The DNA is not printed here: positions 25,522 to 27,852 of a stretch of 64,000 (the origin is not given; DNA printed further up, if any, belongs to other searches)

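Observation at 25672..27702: Full-length eukaryote-type chitin synthase homologue encoded inside a bacterial NRPS operon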

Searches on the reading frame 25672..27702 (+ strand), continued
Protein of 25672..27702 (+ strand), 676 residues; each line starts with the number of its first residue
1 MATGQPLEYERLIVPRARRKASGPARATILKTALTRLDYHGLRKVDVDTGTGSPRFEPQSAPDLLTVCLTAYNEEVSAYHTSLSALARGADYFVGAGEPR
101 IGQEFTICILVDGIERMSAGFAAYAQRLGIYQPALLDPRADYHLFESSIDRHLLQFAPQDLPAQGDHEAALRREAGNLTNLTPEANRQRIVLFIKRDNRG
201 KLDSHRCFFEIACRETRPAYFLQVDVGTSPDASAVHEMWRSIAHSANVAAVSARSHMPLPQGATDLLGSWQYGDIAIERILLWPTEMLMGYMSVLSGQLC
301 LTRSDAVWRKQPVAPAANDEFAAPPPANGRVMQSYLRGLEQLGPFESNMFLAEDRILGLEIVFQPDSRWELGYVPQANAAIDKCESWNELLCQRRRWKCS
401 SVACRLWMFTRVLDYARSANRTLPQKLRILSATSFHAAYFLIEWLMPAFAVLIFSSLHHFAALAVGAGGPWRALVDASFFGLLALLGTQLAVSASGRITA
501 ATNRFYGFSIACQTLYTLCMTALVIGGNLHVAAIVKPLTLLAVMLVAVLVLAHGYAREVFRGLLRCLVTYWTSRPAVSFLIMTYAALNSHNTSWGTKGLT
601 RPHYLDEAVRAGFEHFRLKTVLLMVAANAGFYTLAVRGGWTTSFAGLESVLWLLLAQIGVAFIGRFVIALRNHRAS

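Call 25: find_encoding_contigs(protein=P0007, flank=10000, max_places=2)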
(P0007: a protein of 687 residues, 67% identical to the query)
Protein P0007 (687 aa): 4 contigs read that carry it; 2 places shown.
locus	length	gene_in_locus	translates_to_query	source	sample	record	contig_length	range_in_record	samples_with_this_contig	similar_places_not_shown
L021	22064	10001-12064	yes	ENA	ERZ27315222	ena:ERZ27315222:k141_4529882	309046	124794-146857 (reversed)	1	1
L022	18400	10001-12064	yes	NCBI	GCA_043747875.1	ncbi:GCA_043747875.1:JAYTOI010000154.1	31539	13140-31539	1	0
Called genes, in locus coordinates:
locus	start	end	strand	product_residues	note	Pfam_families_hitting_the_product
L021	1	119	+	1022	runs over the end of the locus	PF00501:AMP-binding, PF13489:Methyltransf_23, PF05401:NodS, PF08241:Methyltransf_11, PF08242:Methyltransf_12, PF13649:Methyltransf_25, PF13847:Methyltransf_31 (weak), PF00550:PP-binding, +1 more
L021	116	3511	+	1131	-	PF18563:TubC_N (weak), PF00668:Condensation, PF00501:AMP-binding, PF13193:AMP-binding_C (weak), PF00550:PP-binding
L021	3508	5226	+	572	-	PF00664:ABC_membrane (weak), PF00005:ABC_tran, PF02463:SMC_N (faint), PF13304:AAA_21 (faint)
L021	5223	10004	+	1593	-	PF18563:TubC_N (weak), PF00668:Condensation, PF00501:AMP-binding, PF13193:AMP-binding_C, PF00550:PP-binding, PF00668:Condensation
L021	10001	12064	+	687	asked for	PF01644:Chitin_synth_1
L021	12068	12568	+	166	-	-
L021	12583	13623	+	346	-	PF13621:Cupin_8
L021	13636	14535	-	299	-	PF13145:Rotamase_2, PF13616:Rotamase_3, PF00639:Rotamase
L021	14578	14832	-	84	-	PF01722:BolA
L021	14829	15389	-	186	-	PF04279:IspA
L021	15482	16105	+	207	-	PF01300:Sua5_yciO_yrdC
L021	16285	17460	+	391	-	PF00579:tRNA-synt_1b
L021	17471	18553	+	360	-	PF02616:SMC_ScpA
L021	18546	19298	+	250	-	PF04079:SMC_ScpB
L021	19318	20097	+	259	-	PF01479:S4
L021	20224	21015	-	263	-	PF23441:SDR (weak), PF00106:adh_short, PF08659:KR, PF13561:adh_short_C2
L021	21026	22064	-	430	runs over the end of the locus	PF02646:RmuC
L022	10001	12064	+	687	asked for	PF01644:Chitin_synth_1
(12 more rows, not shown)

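Call 26: find_encoding_contigs(protein=P0016, flank=10000, max_places=2)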
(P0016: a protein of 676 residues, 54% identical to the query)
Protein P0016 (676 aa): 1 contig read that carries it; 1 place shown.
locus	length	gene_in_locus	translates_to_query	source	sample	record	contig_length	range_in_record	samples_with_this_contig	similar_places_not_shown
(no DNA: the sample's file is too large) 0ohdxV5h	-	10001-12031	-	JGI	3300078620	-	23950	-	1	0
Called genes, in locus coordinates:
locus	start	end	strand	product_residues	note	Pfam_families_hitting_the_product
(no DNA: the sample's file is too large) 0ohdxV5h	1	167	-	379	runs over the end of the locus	PF22020:RlmL_1st, PF02926:THUMP, PF01170:UPF0020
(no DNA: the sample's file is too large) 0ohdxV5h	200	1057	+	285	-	PF00691:OmpA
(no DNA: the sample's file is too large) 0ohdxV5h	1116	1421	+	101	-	PF21956:DUF6922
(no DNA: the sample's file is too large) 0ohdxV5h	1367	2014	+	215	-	PF08843:AbiEii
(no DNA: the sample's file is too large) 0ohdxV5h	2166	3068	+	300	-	PF01062:Bestrophin (weak), PF25539:Bestrophin_2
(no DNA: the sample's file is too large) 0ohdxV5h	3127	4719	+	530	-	-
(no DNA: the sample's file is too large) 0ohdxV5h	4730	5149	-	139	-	PF01850:PIN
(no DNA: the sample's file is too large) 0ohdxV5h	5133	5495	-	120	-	-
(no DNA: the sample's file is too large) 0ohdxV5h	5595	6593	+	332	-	PF08447:PAS_3, PF08448:PAS_4, PF13426:PAS_9, PF01740:STAS, PF13466:STAS_2 (weak)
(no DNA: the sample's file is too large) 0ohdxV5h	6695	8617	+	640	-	PF00069:Pkinase, PF01636:APH (faint), PF03109:ABC1 (faint), PF07714:PK_Tyr_Ser-Thr, PF13191:AAA_16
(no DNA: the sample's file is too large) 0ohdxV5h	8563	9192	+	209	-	PF17874:TPR_MalT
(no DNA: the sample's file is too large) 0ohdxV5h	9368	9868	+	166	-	-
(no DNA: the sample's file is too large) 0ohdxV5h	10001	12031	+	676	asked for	PF01644:Chitin_synth_1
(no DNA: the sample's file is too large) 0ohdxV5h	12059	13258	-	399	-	PF00668:Condensation (weak), PF02458:Transferase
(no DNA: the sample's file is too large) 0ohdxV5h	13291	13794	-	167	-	-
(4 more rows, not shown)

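Call 27: find_encoding_contigs(protein=P0018, flank=10000, max_places=2)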
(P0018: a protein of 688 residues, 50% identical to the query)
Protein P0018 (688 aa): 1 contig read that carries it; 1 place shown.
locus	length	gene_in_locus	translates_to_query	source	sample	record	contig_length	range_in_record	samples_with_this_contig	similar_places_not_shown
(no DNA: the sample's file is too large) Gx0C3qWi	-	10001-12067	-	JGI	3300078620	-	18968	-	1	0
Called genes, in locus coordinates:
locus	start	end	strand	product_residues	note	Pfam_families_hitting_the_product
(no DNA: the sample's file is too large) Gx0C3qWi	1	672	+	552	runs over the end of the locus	PF02463:SMC_N (faint), PF00005:ABC_tran, PF13304:AAA_21 (faint)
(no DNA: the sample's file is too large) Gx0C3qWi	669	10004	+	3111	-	PF00668:Condensation, PF18563:TubC_N, PF00501:AMP-binding, PF00550:PP-binding, PF00668:Condensation, PF00501:AMP-binding, PF13193:AMP-binding_C, PF00550:PP-binding, +2 more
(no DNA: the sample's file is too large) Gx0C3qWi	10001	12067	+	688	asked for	PF01644:Chitin_synth_1, PF03142:Chitin_synth_2 (faint)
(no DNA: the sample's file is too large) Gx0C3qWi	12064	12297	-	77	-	?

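Call 28: find_encoding_contigs(protein=P0028, flank=10000, max_places=2)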
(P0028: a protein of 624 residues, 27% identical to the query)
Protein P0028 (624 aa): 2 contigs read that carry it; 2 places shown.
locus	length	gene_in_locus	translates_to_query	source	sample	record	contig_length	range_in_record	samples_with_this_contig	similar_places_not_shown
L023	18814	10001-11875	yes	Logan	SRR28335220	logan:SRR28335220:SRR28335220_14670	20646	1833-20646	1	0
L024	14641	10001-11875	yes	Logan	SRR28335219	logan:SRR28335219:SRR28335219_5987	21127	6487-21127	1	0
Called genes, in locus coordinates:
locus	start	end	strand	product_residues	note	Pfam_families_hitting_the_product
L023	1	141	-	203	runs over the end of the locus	PF01812:5-FTHF_cyc-lig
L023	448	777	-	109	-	PF05164:ZapA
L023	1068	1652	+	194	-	PF03695:UPF0149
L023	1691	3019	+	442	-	PF05195:AMP_N, PF00557:Peptidase_M24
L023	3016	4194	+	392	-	PF01494:FAD_binding_3, PF07992:Pyr_redox_2 (faint)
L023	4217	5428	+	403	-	PF01494:FAD_binding_3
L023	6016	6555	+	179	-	PF07274:DUF1440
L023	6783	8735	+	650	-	PF08811:DUF1800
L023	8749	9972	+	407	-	PF07394:DUF1501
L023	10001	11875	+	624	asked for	PF01644:Chitin_synth_1, PF13641:Glyco_tranf_2_3 (weak), PF03142:Chitin_synth_2 (weak), PF13632:Glyco_trans_2_3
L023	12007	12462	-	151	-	-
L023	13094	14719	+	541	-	PF00496:SBP_bac_5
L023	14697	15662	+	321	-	PF19300:BPD_transp_1_N (faint), PF00528:BPD_transp_1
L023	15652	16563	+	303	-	PF00528:BPD_transp_1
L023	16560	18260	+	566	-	PF00005:ABC_tran, PF02463:SMC_N (faint), PF13401:AAA_22 (faint), PF13304:AAA_21 (weak), PF08352:oligo_HPY (weak), PF00005:ABC_tran, PF08352:oligo_HPY (weak)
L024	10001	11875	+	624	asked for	PF01644:Chitin_synth_1, PF13641:Glyco_tranf_2_3 (weak), PF03142:Chitin_synth_2 (weak), PF13632:Glyco_trans_2_3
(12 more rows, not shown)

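Call 31: search_solved_structures(query=A1, max_evalue=10)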
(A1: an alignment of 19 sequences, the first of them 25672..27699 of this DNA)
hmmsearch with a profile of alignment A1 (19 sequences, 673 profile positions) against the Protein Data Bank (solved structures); distinct sequences matched with E-value up to 10: 10.
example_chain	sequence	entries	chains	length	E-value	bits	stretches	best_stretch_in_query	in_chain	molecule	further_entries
7wjm_A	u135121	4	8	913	5.4e-85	289.5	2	184-645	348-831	Chitin synthase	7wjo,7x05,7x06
8k52_A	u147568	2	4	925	5.7e-85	289.5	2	184-645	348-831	chitin synthase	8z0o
7wjn_A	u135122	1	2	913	1.6e-83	284.7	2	184-645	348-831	Chitin synthase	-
7stl_A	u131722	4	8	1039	7.3e-78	266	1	49-641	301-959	Chitin synthase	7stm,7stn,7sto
8k3p_A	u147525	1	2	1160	4.2e-75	256.8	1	18-635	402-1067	Chitin synthase 1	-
7xs6_B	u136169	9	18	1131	4.4e-75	256.8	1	18-635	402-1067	Chitin synthase 1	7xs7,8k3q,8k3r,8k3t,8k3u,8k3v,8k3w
8snc_A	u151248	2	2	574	0.088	14.6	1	186-265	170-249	Hyaluronan synthase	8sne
8snd_A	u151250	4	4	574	0.094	14.5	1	186-265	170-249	Hyaluronan synthase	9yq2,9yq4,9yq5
7sp7_A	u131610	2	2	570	0.11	14.3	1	186-265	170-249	Hyaluronan synthase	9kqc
7sp6_A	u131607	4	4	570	0.12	14.2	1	186-265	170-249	Hyaluronan synthase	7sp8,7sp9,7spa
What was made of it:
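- On Division-1 chitin synthase (GT2; Pfam Chitin_synth_1): Profile E-value is 1e-85 for chitin synthases against 0.09 for hyaluronan synthase (call 31).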

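Call 41: search_protein_families(library=pfam, proteins=[L006:11790-12608:+, L006:13943-14782:+, L006:15422-16513:+, L006:17642-18685:-, L006:19167-20702:+, L004:11818-12663:+, L004:13936-14751:+, L004:14729-15610:+, L004:15644-18115:+, L004:18052-19812:+], max_evalue=0.001)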
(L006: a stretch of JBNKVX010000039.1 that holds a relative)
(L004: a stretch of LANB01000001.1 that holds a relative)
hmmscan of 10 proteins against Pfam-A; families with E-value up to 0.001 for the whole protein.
L006:11790-12608:+ (272 aa): 1 family
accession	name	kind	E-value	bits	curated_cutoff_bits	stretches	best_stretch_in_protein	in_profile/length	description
PF04794.17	YdjC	-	5.3e-44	151.5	29.7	1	7-250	2-265/266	YdjC-like protein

L006:13943-14782:+ (279 aa): 2 families
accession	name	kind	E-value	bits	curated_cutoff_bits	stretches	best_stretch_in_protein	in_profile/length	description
PF05050.19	Methyltransf_21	-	2.1e-18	67.5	22.7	1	70-218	1-152/173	Methyltransferase FkbM domain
PF05575.17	V_cholerae_RfbT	-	1.7e-06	28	27.9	1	66-196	81-208/286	Vibrio cholerae RfbT protein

L006:15422-16513:+ (363 aa): 1 family
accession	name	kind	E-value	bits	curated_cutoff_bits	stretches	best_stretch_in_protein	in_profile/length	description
PF01757.29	Acyl_transf_3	-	2.9e-19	69.8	31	1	12-319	7-322/326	Acyltransferase domain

L006:17642-18685:- (347 aa): 8 families
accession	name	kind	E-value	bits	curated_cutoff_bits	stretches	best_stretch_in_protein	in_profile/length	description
PF03193.22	RsgA_GTPase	-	9.7e-50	169.2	30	1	80-253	2-173/174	RsgA GTPase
PF01926.29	MMR_HSR1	-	8.6e-08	32.7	21.9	1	189-268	2-74/113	50S ribosome-binding GTPase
PF00005.33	ABC_tran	-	4.6e-06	27.7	25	1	183-220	8-45/137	ABC transporter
PF04548.22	AIG1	-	4.7e-06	26.5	27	1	188-254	2-65/212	AIG1 family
PF00735.24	Septin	-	3.7e-05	23.6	26.2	1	188-229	6-47/280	Septin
PF02421.24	FeoB_N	-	0.00017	21.6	27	0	188-263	2-72/156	Ferrous iron transport protein B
PF13555.12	AAA_29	-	0.0007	19.7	27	0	186-204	23-40/61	P-loop containing region of AAA domain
PF00009.33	GTP_EFTU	-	0.00093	19.3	26.5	0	188-222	5-38/188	Elongation factor Tu GTP binding domain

L006:19167-20702:+ (511 aa): 3 families
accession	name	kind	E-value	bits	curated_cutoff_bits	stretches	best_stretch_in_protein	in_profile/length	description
PF00722.28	Glyco_hydro_16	-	3.4e-23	82.5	22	1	26-151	24-141/175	Glycosyl hydrolases family 16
PF00553.25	CBM_2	-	6.3e-14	52.6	24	1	432-509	3-82/101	Cellulose binding domain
PF16841.11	CBM60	-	4.6e-06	27.4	28.2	1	288-362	2-86/91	Ca-dependent carbohydrate-binding module xylan-binding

L004:11818-12663:+ (281 aa): 1 family
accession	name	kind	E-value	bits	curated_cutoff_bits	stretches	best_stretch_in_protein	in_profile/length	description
PF04794.17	YdjC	-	1.1e-34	121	29.7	1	11-256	1-265/266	YdjC-like protein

L004:13936-14751:+ (271 aa): 2 families
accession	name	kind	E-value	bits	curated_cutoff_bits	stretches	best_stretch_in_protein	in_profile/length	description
PF17784.7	Sulfotransfer_4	-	5.9e-11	43.1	22.8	1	47-136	1-116/215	Sulfotransferase domain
PF13469.12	Sulfotransfer_3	-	5.1e-06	27.3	27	0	48-88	2-40/216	Sulfotransferase family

L004:14729-15610:+ (293 aa): 2 families
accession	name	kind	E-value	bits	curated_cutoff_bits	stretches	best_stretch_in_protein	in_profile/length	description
PF13469.12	Sulfotransfer_3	-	3.2e-14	54.1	27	1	22-223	7-213/216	Sulfotransferase family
PF00685.33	Sulfotransfer_1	-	0.00011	22.1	22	1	22-223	9-182/255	Sulfotransferase domain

L004:15644-18115:+ (823 aa): 1 family
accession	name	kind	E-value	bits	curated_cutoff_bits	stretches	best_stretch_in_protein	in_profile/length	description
PF01804.23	Penicil_amidase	-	4.8e-207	690.6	21.3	1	56-803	1-665/675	Penicillin amidase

L004:18052-19812:+ (586 aa): 4 families
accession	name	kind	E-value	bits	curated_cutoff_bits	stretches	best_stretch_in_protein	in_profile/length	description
PF00005.33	ABC_tran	-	6.2e-24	85.6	25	1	382-514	3-136/137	ABC transporter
PF02463.25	SMC_N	-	2.8e-07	30.7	40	0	480-561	130-213/220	RecF/RecN/SMC N terminal domain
PF13304.12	AAA_21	-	4.1e-05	24.2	27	0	392-412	1-21/304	AAA domain, putative AbiEii toxin, Type IV TA system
PF00664.28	ABC_membrane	-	8.3e-05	22.8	28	1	76-224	37-180/274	ABC transporter transmembrane region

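Call 42: search_protein_families(library=pfam, proteins=[L001:1528-2403:+, L001:6802-8172:+, L001:8297-11725:-, L001:11806-13326:+, L005:11662-12618:+, L005:12619-13398:+, L005:13388-14200:+, L007:11981-12826:+, L007:12820-14004:+, L007:14048-15304:+], max_evalue=0.001)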
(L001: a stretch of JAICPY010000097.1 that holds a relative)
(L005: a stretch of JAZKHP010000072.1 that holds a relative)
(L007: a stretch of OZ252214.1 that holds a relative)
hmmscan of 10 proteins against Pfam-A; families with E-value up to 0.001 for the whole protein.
L001:1528-2403:+ (291 aa): 1 family
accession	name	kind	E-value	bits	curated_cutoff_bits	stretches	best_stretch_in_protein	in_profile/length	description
PF08795.16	DUF1796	-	5.4e-07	30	23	1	76-144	3-65/166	Putative papain-like cysteine peptidase (DUF1796)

L001:6802-8172:+ (456 aa): 3 families
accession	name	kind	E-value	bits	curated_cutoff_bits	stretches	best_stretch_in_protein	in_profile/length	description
PF07221.17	GlcNAc_2-epim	-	4.6e-36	125.2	23.4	1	88-437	3-345/347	N-acylglucosamine 2-epimerase (GlcNAc 2-epimerase)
PF03663.20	Glyco_hydro_76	-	1.7e-05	25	25.9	1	112-196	94-182/366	Glycosyl hydrolase family 76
PF06662.19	C5-epim_C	-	0.00059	19.8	23.3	0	104-152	27-72/188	D-glucuronyl C5-epimerase C-terminus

L001:8297-11725:- (1142 aa): 2 families
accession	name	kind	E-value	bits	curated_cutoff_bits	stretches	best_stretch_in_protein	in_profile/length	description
PF00593.30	TonB_dep_Rec_b-barrel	-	3e-21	77.2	27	1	555-1109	20-436/436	TonB dependent receptor-like, beta-barrel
PF07715.20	Plug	-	5.8e-15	56.2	23.9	1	117-231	2-103/107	TonB-dependent Receptor Plug Domain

L001:11806-13326:+ (506 aa): 2 families
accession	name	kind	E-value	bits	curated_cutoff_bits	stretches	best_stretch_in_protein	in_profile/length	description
PF00155.27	Aminotran_1_2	-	1e-27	97.7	19.7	1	172-463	29-329/361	Aminotransferase class I and II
PF00392.27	GntR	-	1.3e-10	41.2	27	1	37-98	3-64/64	Bacterial regulatory proteins, gntR family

L005:11662-12618:+ (318 aa): 1 family
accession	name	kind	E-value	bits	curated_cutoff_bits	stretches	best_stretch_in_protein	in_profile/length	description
PF04794.17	YdjC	-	8.3e-42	144.3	29.7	1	56-299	2-265/266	YdjC-like protein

L005:12619-13398:+ (259 aa): 2 families
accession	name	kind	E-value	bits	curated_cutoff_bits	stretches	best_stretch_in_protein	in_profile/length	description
PF00535.33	Glycos_transf_2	-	6.9e-17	62.3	23.3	1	18-173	3-161/168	Glycosyl transferase family 2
PF10111.15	Glyco_tranf_2_2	-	2.4e-05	24.4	27.3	1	21-134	8-126/276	Glycosyltransferase like family 2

L005:13388-14200:+ (270 aa): 3 families
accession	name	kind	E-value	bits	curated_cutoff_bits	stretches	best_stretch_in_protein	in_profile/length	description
PF00975.26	Thioesterase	-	8.5e-39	134.5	26.4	1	39-261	2-222/226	Thioesterase domain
PF20408.4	Abhydrolase_11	-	2.3e-05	24.7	27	0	86-129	60-101/193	Alpha/beta hydrolase domain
PF12697.13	Abhydrolase_6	-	0.00099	20.3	26.3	0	55-132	19-85/217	Alpha/beta hydrolase family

L007:11981-12826:+ (281 aa): 1 family
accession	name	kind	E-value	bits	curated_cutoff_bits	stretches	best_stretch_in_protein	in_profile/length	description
PF00756.26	Esterase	-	1.3e-13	51.8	22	1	70-180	8-136/251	Putative esterase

L007:12820-14004:+ (394 aa): 0 families

L007:14048-15304:+ (418 aa): 4 families
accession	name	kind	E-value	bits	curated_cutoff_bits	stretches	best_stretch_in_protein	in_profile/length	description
PF13437.12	HlyD_3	-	1.7e-13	51.7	22.2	1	266-363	2-96/106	HlyD family secretion protein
PF16576.10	HlyD_D23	-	2e-10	40.8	30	1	78-333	27-177/214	Barrel-sandwich domain of CusB or HlyD membrane-fusion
PF00364.28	Biotin_lipoyl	-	1.6e-08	34.7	22.1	0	79-106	15-41/73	Biotin-requiring enzyme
PF13533.13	Biotin_lipoyl_2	-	0.00027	21.1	29.8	0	79-102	9-32/32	Biotin-lipoyl like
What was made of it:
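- Tried and rejected: A TonB receptor occurs only in L001 (call 42).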

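Call 46: predict_structure(alignment_id=A1)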
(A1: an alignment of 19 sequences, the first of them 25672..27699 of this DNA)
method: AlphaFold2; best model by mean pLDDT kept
length: 676 residues; sequences in the alignment: 19
mean_pLDDT: 82.0   pTM: 0.81
mean pLDDT of the five models: 82.0, 81.1, 80.9, 80.6, 76.6
residues with pLDDT >= 90: 310; 70-90: 256; 50-70: 28; < 50: 82
segments of 3 or more residues with pLDDT < 50: 1-35, 165-171, 173-178, 311-328, 593-608
pLDDT, mean of each block of 10 residues (from residue 1): 29 28 35 61 89 84 91 85 94 90 92 86 91 92 92 86 56 49 79 89 89 91 92 95 90 88 89 91 79 76 84 42 45 84 80 82 77 87 90 87 85 77 83 88 94 95 90 96 96 89 96 96 92 92 96 91 93 95 88 44 46 81 95 95 92 93 88 75
secondary structure, 60 per line:
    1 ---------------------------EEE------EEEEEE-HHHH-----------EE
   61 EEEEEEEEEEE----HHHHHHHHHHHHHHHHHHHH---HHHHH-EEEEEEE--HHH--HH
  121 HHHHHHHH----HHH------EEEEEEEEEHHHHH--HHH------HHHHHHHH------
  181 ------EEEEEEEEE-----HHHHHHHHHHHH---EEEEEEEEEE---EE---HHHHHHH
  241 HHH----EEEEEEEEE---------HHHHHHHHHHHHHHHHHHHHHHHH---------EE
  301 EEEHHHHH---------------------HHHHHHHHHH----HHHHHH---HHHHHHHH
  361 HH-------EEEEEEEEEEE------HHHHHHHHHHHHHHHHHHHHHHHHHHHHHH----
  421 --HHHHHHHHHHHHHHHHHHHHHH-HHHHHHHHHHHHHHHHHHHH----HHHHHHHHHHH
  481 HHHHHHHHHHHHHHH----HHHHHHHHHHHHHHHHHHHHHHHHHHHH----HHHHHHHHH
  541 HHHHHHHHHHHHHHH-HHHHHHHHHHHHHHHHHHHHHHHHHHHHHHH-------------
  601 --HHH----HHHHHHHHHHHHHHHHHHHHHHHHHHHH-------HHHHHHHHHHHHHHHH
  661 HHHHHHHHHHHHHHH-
elements in order (helices of 4 or more, strands of 3 or more residues): E28-30 E37-42 H44-47 E59-71 H76-95 H99-103 E105-111 H119-128 E142-150 H151-155 H167-174 E187-195 H201-212 E216-225 H234-243 E248-256 H266-289 E299-303 H304-308 H330-339 H344-349 H353-362 E370-380 H387-416 H423-444 H446-465 H470-495 H500-527 H532-555 H557-587 H610-637 H645-675
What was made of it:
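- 25672..27702 (+): Bacterial division-1 chitin synthase homologue, 676 aa. It has a GT2 catalytic domain (about residues 60-400) followed by a bundle of long, presumably membrane-spanning, helices. Motifs: EDR at nt 26728-26736, QRRRW at 26848-26862, SWGTKG at 27448-27465. AF2 model pLDDT 82 / pTM 0.81 (call 46).
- On Division-1 chitin synthase (GT2; Pfam Chitin_synth_1): AF2 pLDDT 82 (call 46).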

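Call 47: search_protein_representatives(alignment_id=A1)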
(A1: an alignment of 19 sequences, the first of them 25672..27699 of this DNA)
Query: 19 sequences, 673 profile positions. Proteins with E-value up to 0.001 (for the whole library): 4026; up to 1e-10: 1682; up to 1e-30: 639. The best 150 are listed.
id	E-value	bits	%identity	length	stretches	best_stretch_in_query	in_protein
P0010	8.8e-290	979.6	-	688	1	12-665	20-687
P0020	6.2e-245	831.4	-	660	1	15-671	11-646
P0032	1.1e-229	780.9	-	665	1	40-669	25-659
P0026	9.2e-217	738.3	-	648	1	33-668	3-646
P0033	2.6e-201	687.2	-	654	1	23-665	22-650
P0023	1.4e-184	631.9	-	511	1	177-663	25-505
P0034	5.4e-180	616.7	-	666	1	51-667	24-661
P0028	7.8e-179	612.9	-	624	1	19-672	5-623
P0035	3.2e-178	610.9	-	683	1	32-668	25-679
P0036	2.9e-168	578.0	-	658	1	49-667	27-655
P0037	8.8e-168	576.4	-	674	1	48-664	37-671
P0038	8.5e-166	569.8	-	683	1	59-668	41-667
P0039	7.7e-163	560.1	-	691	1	58-664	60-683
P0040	4.2e-162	557.6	-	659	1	53-662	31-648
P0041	1.1e-161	556.2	-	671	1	53-664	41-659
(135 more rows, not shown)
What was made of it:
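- At least about 140 distinct 50%-identity clusters of proteins of the same size exist (call 47).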

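Call 50: search_protein_families(library=pfam, proteins=[L020:6695-7717:+, L020:1698-2894:+], max_evalue=0.01)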
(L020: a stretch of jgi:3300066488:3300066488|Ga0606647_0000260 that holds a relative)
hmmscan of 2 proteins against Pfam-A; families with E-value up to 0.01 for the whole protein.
L020:6695-7717:+ (340 aa): 0 families

L020:1698-2894:+ (398 aa): 0 families
